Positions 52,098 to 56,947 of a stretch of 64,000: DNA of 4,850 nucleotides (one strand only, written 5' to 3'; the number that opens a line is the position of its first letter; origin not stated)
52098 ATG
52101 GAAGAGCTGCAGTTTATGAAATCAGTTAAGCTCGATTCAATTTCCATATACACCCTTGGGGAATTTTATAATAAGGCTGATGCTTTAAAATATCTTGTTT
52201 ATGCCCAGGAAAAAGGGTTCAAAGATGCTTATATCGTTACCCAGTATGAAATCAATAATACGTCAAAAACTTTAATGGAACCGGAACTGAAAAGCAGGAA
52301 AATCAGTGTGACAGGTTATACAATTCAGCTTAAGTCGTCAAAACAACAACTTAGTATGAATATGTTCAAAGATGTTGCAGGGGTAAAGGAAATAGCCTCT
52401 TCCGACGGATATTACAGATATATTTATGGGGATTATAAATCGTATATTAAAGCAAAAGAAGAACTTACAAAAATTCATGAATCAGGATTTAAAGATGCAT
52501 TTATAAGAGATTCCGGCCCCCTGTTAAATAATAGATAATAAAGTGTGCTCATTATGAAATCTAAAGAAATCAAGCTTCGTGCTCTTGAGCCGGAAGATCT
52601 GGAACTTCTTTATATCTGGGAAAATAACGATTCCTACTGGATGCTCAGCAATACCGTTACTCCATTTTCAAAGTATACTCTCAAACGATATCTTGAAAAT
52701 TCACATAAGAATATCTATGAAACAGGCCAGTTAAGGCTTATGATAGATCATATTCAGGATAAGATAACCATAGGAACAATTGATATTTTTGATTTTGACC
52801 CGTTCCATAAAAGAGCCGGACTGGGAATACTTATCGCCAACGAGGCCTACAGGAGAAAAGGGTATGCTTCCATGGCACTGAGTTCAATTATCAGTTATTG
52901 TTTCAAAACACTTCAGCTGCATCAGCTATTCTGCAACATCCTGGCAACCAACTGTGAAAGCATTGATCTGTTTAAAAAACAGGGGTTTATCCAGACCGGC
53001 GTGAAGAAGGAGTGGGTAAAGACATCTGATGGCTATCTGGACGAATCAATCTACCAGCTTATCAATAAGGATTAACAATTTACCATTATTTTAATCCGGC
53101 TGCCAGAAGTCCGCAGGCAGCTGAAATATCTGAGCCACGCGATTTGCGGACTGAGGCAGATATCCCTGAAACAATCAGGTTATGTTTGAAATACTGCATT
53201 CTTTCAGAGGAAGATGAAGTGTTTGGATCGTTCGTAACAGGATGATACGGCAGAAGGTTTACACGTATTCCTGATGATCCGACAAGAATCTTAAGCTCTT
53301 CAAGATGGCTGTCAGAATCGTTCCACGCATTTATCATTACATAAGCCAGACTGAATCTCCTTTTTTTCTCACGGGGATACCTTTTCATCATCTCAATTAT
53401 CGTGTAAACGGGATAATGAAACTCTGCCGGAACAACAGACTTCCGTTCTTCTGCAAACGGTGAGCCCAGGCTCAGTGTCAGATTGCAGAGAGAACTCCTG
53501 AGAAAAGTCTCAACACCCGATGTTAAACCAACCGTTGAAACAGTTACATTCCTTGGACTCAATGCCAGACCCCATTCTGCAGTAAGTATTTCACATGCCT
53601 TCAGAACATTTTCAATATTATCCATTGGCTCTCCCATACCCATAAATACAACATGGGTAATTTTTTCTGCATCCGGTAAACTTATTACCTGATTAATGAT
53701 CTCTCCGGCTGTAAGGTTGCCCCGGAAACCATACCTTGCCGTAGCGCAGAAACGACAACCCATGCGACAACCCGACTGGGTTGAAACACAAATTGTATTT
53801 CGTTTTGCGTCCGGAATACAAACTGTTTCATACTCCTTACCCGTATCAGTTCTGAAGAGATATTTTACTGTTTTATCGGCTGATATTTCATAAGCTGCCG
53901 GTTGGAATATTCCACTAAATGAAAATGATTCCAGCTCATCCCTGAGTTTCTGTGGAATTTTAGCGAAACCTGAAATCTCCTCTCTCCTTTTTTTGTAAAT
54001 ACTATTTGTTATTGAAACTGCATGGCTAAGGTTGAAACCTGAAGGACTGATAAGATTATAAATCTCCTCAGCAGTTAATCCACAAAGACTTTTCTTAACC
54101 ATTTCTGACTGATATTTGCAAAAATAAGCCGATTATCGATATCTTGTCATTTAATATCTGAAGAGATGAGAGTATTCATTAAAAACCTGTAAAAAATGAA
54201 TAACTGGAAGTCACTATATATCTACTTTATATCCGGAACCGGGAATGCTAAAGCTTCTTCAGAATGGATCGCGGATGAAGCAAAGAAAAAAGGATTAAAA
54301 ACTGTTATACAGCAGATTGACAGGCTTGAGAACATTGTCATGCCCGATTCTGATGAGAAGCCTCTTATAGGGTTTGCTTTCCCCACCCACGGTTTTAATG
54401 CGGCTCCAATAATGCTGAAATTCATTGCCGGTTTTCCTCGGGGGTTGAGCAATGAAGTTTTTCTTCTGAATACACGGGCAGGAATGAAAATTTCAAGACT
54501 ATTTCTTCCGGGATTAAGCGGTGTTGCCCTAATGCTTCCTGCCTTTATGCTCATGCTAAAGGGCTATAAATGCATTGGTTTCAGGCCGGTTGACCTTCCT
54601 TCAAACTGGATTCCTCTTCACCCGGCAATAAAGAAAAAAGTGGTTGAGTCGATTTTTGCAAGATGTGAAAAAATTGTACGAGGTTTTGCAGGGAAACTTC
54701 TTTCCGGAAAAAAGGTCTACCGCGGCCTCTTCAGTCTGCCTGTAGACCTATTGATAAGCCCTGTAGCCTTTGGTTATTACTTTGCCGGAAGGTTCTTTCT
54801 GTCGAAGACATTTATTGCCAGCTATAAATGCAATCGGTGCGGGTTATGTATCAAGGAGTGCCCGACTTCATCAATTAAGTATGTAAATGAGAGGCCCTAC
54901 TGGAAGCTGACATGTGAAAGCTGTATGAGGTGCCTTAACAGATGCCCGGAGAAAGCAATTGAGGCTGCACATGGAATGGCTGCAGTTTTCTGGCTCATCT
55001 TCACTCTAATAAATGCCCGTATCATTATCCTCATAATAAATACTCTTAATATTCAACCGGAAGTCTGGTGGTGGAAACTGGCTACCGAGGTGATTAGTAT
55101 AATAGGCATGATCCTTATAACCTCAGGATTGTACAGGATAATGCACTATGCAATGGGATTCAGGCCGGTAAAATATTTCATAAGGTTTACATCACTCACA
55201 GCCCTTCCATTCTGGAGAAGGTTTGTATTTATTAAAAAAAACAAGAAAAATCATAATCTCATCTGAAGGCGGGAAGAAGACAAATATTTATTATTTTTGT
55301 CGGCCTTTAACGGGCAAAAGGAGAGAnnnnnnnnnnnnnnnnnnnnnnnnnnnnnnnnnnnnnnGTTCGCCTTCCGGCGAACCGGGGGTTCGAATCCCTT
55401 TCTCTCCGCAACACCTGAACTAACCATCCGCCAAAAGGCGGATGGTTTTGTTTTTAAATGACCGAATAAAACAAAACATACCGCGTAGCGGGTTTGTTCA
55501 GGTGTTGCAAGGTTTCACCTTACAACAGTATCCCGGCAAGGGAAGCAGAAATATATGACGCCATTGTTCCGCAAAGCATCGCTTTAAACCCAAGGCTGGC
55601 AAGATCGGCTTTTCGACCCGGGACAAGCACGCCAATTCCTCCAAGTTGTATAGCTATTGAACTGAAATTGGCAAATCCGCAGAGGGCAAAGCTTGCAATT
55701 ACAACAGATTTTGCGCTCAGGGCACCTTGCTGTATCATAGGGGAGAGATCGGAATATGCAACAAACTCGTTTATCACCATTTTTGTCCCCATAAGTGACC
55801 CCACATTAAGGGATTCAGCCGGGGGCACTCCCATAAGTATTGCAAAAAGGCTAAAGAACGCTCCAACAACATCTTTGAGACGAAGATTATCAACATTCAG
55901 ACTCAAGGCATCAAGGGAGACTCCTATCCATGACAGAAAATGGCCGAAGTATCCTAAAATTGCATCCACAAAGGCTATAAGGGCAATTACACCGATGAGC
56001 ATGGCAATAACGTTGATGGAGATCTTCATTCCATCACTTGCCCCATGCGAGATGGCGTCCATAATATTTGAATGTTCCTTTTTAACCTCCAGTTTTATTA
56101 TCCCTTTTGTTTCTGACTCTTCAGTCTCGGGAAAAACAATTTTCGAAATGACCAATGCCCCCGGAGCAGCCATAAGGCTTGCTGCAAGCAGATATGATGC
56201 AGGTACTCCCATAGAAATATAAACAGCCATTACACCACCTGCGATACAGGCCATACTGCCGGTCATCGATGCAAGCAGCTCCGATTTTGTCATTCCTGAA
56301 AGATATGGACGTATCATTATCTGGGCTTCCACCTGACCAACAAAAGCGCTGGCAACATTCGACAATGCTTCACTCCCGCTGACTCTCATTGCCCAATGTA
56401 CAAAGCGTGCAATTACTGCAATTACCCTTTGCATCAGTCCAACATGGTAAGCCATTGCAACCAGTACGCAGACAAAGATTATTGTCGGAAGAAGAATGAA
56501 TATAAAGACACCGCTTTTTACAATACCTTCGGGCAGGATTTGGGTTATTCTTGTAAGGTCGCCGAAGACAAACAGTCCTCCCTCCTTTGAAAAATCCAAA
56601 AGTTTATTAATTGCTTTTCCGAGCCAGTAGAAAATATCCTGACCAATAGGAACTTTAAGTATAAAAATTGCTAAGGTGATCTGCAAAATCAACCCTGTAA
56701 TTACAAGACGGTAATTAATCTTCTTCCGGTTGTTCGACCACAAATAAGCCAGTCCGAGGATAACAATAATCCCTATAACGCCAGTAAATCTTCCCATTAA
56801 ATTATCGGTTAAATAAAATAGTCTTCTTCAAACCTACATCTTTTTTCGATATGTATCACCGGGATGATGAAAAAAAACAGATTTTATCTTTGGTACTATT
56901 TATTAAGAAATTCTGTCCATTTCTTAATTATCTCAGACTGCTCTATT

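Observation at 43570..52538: Array of four paralogous TPR + TolB-like PD40 proteins whose C-termini differ (inner-membrane anchor, none, SPOR, OmpA + 2 SPOR): a Tol-Pal/CpoB-like domain set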

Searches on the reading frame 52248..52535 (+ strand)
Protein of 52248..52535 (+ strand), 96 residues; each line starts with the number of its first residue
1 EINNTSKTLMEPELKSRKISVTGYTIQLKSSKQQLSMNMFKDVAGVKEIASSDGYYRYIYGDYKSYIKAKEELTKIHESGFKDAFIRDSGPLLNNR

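Call 8: search_protein_families(library=pfam, proteins=[window:52248-52535:+], max_evalue=10)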
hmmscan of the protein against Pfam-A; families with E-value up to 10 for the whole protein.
seq(96 aa): 2 families
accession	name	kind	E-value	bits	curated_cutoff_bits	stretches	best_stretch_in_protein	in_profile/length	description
PF05036.18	SPOR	-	0.00013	22.7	21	1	28-87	9-75/76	SPOR domain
PF16468.10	DUF5049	-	0.062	13.7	28.7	1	36-60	17-43/57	Domain of unknown function (DUF5049)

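Call 34: search_solved_structures(query=A4, max_evalue=1)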
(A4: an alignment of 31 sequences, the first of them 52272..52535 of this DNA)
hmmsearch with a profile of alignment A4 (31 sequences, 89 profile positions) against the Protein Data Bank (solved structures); distinct sequences matched with E-value up to 1: 3.
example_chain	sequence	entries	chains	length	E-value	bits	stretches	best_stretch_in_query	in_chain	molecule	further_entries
1x60_A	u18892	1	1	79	0.00054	23.2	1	14-80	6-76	Sporulation-specific N-acetylmuramoyl-L-alanine amidase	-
1sly_A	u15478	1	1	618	0.33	14.3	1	34-65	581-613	70-KDA SOLUBLE LYTIC TRANSGLYCOSYLASE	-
1qsa_A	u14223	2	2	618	0.33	14.3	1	34-65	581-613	PROTEIN (SOLUBLE LYTIC TRANSGLYCOSYLASE SLT70) | SOLUBLE LYTIC TRANSGLYCOSYLASE SLT70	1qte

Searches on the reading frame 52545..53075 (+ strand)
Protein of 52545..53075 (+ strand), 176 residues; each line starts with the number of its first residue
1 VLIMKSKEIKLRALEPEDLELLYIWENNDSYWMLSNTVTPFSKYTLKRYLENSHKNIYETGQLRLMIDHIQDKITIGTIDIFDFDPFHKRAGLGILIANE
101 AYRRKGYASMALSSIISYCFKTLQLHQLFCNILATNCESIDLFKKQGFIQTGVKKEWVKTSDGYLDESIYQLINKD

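Call 53: search_protein_families(library=ncbifam, proteins=[window:52545-53075:+], max_evalue=0.00001)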
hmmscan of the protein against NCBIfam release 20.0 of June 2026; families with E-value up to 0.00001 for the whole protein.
window:52545-53075:+ (176 aa): 3 families
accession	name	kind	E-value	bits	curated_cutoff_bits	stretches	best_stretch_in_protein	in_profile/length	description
TIGR03585.1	PseH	equivalog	4.1e-16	59.4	93.1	1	10-166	2-151/156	UDP-4-amino-4,6-dideoxy-N-acetyl-beta-L-altrosamine N-acetyltransferase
NF011709.0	PRK15130.1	equivalog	7.2e-15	55.3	218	1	5-152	3-144/186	spermidine N1-acetyltransferase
NF008072.0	PRK10809.1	equivalog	4.7e-06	26.5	190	1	93-173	107-186/194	ribosomal protein S5-alanine N-acetyltransferase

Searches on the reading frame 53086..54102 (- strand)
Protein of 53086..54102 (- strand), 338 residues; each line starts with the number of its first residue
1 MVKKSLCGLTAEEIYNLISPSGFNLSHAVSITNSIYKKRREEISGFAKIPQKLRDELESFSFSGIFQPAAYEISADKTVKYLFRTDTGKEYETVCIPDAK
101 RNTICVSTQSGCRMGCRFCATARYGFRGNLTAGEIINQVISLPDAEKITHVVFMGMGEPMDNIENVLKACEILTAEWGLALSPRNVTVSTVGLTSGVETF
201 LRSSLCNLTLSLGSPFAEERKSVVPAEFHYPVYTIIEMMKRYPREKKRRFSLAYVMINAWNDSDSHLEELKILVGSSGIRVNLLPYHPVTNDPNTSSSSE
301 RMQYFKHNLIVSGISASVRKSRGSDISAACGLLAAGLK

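Call 53: search_protein_families(library=ncbifam, proteins=[window:53086-54102:-], max_evalue=0.00001)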
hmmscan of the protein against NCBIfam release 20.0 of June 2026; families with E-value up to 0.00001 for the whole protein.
window:53086-54102:- (338 aa): 9 families
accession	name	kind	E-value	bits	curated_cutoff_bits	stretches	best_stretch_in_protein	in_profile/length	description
TIGR00048.1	rRNA_mod_RlmN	equivalog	2.1e-81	273.6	290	1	3-335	6-344/355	dual-specificity RNA methyltransferase RlmN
NF008396.0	PRK11194.1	equivalog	7.1e-62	209.4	633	1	12-335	21-355/379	dual-specificity RNA methyltransferase RlmN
NF011031.0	PRK14461.1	equivalog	2.1e-60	204.7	601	1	5-335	9-363/372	ribosomal RNA large subunit methyltransferase N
NF000424.4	CfrAB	exception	6.9e-59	199.9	530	1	30-334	23-337/338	Cfr family 23S rRNA (adenine(2503)-C(8))-methyltransferase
TIGR04432.1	rSAM_Cfr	equivalog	9.9e-58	196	550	1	30-333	25-338/341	Cfr family 23S rRNA (adenine(2503)-C(8))-methyltransferase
NF011024.0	PRK14453.1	equivalog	2.3e-57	194.8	468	1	30-334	27-341/348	23S rRNA (adenine(2503)-C(8))-methyltransferase Cfr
NF011040.0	PRK14470.1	equivalog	2.8e-48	165.1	441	1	9-335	4-333/338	ribosomal RNA large subunit methyltransferase N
NF011034.0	PRK14464.1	equivalog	3.4e-44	151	422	1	48-335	43-328/348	RNA methyltransferase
TIGR02493.1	PFLA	equivalog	4.6e-06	26.2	231.75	0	109-290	22-201/235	pyruvate formate-lyase-activating protein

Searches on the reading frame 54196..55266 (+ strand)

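Call 53: search_protein_families(library=ncbifam, proteins=[window:54196-55266:+], max_evalue=0.00001)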
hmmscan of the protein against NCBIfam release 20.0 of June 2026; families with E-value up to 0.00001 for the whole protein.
window:54196-55266:+ (356 aa): 6 families
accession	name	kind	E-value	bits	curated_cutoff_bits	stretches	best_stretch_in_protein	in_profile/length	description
NF038196.1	ferrodoxin_EFR1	subfamily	9.7e-35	120.7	75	1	9-258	1-232/242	EFR1 family ferrodoxin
TIGR02700.1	flavo_MJ0208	hypoth_equivalog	1.6e-07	30.8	251.35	1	207-258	145-197/234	dihydromethanopterin reductase (acceptor)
TIGR04041.1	activase_YjjW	hypoth_equivalog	2.2e-07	30.6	250.2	1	211-255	42-87/276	YjjW family glycine radical enzyme activase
NF043069.1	T4HPD_activ_SAM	equivalog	1.1e-06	28.2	425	1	208-258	49-100/299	trans-4-hydroxy-L-proline dehydratase activase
NF006221.0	PRK08348.1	subfamily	2.3e-06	27.3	124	1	209-258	43-95/136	NADH-plastoquinone oxidoreductase subunit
NF045874.1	Vhu_polyferre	exception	4.5e-06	25.6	600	1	207-255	56-104/381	F420-non-reducing hydrogenase associated-polyferredoxin VhuB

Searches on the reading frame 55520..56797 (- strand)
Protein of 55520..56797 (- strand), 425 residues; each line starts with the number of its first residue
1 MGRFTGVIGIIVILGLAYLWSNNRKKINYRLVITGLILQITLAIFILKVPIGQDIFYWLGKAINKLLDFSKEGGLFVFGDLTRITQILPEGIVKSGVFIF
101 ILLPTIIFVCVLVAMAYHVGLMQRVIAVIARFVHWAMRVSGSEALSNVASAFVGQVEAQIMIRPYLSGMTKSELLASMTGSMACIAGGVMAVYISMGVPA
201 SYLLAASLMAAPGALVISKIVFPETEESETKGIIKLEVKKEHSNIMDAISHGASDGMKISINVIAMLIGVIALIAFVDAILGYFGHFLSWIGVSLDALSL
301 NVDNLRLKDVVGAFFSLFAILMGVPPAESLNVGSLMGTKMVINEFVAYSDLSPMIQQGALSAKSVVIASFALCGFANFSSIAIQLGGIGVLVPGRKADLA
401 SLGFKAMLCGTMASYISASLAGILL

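Call 53: search_protein_families(library=ncbifam, proteins=[window:55520-56797:-], max_evalue=0.00001)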
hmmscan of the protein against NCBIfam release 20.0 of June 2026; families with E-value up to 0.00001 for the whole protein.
window:55520-56797:- (425 aa): 1 family
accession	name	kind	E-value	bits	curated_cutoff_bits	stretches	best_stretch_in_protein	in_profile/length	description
TIGR00804.1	nupC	subfamily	3.3e-121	405.1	442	1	5-424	2-401/401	NupC/NupG family nucleoside CNT transporter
